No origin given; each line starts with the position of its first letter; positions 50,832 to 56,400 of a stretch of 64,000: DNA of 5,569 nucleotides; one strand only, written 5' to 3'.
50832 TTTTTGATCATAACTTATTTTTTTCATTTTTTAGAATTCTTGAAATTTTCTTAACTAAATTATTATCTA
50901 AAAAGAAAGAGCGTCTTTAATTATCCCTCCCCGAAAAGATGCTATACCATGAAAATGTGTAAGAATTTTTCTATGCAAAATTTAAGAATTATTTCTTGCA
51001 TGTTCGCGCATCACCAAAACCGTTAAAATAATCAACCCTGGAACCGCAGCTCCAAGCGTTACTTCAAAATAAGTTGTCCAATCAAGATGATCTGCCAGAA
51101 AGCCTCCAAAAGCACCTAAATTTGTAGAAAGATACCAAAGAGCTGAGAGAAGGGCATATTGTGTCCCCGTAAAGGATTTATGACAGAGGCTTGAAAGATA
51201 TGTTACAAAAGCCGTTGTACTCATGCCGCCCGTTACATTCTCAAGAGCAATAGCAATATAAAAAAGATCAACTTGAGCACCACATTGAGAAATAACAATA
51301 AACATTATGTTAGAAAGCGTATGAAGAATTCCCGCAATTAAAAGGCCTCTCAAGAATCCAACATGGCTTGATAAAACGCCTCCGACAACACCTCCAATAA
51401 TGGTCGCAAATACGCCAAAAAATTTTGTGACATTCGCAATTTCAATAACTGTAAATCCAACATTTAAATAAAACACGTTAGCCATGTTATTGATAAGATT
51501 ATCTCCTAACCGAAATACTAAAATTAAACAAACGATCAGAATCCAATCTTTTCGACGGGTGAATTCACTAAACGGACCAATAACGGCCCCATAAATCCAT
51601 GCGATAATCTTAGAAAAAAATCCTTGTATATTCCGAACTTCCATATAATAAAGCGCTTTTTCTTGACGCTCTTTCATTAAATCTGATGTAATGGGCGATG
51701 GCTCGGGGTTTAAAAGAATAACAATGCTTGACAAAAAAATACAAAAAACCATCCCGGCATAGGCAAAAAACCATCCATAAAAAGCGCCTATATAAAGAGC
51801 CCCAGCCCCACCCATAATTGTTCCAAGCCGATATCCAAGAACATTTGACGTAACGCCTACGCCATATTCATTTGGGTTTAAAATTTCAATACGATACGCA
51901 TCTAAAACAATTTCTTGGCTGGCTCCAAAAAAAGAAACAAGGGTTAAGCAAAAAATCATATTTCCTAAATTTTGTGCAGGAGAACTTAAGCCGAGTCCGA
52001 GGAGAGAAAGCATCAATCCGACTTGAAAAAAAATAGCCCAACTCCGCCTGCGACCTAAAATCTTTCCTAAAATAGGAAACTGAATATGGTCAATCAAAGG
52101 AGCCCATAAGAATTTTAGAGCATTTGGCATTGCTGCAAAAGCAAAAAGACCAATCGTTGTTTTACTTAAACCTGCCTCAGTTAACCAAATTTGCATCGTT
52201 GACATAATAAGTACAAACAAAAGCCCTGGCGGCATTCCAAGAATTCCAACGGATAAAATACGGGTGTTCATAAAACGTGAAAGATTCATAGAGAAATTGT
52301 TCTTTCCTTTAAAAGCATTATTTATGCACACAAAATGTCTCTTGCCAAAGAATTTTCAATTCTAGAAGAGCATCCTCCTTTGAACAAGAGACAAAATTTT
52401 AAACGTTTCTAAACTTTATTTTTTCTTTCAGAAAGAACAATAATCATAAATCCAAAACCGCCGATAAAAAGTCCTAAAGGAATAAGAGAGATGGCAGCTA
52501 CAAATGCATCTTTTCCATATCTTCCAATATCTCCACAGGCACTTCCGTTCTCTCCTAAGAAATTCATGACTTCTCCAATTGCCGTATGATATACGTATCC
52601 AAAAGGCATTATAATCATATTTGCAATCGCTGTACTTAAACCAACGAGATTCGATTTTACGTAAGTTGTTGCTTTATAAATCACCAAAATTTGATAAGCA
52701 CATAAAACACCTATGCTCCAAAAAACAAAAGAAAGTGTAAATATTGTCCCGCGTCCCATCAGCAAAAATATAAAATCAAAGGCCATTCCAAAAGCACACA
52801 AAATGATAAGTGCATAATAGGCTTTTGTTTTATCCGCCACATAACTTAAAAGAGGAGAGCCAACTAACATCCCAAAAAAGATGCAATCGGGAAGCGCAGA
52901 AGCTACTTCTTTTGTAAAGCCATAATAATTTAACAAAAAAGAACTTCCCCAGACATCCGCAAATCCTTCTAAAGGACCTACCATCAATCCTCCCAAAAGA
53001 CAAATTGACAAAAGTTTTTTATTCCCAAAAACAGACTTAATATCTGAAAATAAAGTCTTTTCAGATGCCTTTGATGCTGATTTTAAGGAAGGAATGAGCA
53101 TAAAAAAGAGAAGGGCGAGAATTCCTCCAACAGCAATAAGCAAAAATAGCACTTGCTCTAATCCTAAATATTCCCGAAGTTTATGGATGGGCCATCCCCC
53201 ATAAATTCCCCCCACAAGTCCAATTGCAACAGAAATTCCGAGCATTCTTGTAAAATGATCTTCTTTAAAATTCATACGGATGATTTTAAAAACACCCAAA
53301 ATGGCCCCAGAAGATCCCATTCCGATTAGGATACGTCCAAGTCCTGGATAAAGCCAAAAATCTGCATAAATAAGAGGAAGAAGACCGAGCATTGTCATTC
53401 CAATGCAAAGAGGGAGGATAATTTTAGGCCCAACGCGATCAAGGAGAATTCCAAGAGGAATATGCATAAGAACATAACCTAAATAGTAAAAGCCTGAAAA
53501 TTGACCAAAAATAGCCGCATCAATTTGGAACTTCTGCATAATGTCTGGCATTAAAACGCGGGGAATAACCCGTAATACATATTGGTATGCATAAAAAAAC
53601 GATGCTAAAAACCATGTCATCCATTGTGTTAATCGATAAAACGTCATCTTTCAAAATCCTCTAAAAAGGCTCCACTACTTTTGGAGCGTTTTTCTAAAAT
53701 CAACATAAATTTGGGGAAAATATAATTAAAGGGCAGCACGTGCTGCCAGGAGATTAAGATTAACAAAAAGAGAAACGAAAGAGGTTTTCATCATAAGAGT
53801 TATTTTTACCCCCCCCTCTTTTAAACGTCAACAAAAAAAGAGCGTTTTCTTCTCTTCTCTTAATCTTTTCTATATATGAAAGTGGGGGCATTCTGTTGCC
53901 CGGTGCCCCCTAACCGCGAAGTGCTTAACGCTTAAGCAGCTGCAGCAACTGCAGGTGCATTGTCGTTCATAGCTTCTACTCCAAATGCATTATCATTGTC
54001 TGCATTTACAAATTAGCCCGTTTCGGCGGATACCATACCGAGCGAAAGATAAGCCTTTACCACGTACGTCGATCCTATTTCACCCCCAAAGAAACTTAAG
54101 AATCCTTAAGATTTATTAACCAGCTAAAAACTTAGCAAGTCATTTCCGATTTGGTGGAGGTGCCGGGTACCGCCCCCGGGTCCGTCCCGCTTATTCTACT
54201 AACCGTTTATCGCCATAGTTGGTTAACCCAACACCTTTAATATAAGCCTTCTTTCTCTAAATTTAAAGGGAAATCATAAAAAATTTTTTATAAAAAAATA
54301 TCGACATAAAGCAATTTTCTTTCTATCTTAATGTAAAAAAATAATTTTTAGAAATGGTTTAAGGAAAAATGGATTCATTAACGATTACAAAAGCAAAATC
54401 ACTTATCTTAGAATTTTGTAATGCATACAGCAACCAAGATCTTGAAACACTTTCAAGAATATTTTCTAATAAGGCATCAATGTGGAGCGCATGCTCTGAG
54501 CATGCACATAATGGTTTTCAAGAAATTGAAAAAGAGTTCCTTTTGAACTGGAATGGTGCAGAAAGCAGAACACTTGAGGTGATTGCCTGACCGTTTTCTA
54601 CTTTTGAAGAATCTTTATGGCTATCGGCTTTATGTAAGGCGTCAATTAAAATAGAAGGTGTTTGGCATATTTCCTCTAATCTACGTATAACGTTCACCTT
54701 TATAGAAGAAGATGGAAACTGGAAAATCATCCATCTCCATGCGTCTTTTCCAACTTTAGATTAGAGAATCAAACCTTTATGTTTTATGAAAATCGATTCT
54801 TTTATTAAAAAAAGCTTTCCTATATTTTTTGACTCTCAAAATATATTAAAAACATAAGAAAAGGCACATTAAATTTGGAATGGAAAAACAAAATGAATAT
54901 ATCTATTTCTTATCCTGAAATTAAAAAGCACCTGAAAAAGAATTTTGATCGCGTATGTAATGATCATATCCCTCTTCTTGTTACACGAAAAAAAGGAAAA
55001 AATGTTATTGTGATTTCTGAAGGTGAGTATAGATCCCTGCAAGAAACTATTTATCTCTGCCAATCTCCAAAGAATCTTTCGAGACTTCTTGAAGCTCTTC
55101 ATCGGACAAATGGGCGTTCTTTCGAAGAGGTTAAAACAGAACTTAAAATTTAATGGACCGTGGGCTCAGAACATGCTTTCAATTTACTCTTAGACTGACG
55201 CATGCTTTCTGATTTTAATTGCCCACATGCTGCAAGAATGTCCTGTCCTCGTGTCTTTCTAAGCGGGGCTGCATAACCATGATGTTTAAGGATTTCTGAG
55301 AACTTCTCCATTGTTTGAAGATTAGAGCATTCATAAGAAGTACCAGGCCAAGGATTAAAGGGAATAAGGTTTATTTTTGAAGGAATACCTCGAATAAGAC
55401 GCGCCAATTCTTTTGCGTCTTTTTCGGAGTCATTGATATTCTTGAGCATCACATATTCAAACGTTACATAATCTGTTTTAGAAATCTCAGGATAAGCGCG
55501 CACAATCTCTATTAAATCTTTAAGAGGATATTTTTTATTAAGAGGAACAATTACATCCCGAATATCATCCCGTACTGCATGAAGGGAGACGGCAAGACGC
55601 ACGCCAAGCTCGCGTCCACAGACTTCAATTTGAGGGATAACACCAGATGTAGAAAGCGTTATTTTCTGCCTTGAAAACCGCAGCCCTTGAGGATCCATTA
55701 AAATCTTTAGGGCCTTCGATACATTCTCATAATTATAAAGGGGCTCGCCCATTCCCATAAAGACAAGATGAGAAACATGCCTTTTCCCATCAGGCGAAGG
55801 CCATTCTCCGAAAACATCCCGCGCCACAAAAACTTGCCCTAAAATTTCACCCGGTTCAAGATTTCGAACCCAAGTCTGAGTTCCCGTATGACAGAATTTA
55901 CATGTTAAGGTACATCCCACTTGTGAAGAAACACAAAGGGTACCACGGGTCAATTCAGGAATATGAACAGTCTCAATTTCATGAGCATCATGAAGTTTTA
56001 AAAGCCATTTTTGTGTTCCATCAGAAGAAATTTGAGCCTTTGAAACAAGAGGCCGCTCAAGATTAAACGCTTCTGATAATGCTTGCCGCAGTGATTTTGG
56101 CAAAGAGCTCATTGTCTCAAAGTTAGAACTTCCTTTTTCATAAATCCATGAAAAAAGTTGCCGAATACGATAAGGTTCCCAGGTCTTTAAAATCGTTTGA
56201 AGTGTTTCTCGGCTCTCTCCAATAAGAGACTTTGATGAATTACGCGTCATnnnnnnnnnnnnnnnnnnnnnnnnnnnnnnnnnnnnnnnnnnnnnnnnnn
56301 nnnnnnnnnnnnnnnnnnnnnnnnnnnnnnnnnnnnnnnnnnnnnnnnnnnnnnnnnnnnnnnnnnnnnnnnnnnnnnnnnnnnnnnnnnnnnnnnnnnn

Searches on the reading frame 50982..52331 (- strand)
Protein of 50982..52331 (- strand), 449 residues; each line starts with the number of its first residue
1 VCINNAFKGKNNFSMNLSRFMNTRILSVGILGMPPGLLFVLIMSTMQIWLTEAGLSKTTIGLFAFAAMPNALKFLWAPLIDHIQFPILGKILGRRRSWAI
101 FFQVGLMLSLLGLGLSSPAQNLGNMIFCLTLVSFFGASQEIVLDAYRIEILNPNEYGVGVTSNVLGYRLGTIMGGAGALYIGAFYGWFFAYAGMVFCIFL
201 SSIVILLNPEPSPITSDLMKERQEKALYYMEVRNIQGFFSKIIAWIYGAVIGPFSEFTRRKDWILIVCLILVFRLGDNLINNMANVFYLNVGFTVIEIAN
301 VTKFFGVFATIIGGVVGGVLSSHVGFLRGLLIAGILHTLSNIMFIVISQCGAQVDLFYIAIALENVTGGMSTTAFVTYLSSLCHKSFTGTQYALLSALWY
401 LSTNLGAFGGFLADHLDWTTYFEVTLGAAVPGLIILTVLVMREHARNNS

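Call 64: search_protein_families(library=ncbifam, proteins=[window:50982-52331:-], max_evalue=0.001)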
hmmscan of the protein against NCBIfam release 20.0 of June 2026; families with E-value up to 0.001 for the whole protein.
window:50982-52331:- (449 aa): 5 families
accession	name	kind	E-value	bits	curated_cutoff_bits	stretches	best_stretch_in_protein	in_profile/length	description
TIGR00901.2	2A0125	subfamily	1.8e-122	409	350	1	21-436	2-414/417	AmpG family muropeptide MFS transporter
NF008867.0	PRK11902.1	equivalog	2.8e-79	267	656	2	13-245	3-226/419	muropeptide transporter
NF008238.0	PRK11010.1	equivalog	1.3e-73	248.6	756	2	248-439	209-402/492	muropeptide MFS transporter AmpG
TIGR02718.1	sider_RhtX_FptX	subfamily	3.5e-21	75.6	356.15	1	28-208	6-182/390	RhtX/FptX family siderophore transporter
NF038246.1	bile_salt_MFS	equivalog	6.3e-06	25.3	400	1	262-439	229-403/408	conjugated bile salt MFS transporter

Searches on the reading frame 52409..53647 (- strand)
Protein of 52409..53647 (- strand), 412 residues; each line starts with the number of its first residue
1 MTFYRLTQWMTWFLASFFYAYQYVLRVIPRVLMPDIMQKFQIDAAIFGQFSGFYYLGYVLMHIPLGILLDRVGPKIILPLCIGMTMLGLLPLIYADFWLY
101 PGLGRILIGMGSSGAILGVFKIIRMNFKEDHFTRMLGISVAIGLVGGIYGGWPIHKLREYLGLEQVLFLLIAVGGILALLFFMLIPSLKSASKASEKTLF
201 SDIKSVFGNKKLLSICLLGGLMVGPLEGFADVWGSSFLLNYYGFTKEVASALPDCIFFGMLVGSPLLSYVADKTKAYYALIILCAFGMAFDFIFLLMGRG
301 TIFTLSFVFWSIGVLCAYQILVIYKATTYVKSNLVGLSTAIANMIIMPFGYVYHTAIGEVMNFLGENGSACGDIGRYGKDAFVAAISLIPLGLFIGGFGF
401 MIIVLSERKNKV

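Call 64: search_protein_families(library=ncbifam, proteins=[window:52409-53647:-], max_evalue=0.001)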
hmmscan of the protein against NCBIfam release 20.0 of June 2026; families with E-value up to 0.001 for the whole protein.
window:52409-53647:- (412 aa): 3 families
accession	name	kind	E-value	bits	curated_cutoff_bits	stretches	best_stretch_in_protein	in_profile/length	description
TIGR00710.1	efflux_Bcr_CflA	subfamily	1.9e-08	34.2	200.9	1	33-352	28-346/385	Bcr/CflA family efflux MFS transporter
TIGR00893.1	2A0114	subfamily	3.6e-08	32.7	395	1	22-345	6-355/399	D-galactonate transporter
TIGR00881.1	2A0104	subfamily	1.7e-07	30.7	407.75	2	197-363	203-372/379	phosphoglycerate transporter protein PgtP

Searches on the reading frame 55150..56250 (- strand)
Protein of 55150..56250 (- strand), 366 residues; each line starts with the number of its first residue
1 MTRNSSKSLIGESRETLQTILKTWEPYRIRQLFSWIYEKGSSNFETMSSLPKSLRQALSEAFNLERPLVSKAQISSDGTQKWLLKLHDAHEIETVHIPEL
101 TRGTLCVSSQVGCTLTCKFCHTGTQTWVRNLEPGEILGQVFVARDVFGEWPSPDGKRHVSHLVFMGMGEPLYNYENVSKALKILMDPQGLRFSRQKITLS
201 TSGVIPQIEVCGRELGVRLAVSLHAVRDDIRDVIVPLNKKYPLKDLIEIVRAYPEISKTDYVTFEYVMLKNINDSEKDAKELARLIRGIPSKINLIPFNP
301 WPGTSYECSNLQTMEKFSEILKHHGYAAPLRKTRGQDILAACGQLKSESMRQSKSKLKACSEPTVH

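Call 64: search_protein_families(library=ncbifam, proteins=[window:55150-56250:-], max_evalue=0.001)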
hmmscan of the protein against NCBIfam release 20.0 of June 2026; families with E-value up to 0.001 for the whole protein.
window:55150-56250:- (366 aa): 9 families
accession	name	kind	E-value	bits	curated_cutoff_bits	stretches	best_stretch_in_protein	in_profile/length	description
TIGR00048.1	rRNA_mod_RlmN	equivalog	3e-116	388.3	290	1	2-352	2-349/355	dual-specificity RNA methyltransferase RlmN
NF008396.0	PRK11194.1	equivalog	3.4e-109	365.1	633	1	16-358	22-366/379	dual-specificity RNA methyltransferase RlmN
NF011031.0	PRK14461.1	equivalog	5.2e-77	259.3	601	1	12-348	13-364/372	ribosomal RNA large subunit methyltransferase N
NF000424.4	CfrAB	exception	1.1e-61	209.1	530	1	19-346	9-337/338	Cfr family 23S rRNA (adenine(2503)-C(8))-methyltransferase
TIGR04432.1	rSAM_Cfr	equivalog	1.5e-59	202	550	1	15-347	7-340/341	Cfr family 23S rRNA (adenine(2503)-C(8))-methyltransferase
NF011024.0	PRK14453.1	equivalog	2.7e-59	201.2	468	1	19-348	13-343/348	23S rRNA (adenine(2503)-C(8))-methyltransferase Cfr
NF011040.0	PRK14470.1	equivalog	4.5e-57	194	441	1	26-348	20-334/338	ribosomal RNA large subunit methyltransferase N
NF011034.0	PRK14464.1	equivalog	9e-52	176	422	1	41-357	35-338/348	RNA methyltransferase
TIGR02493.1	PFLA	equivalog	0.0007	19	231.75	0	111-307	23-206/235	pyruvate formate-lyase-activating protein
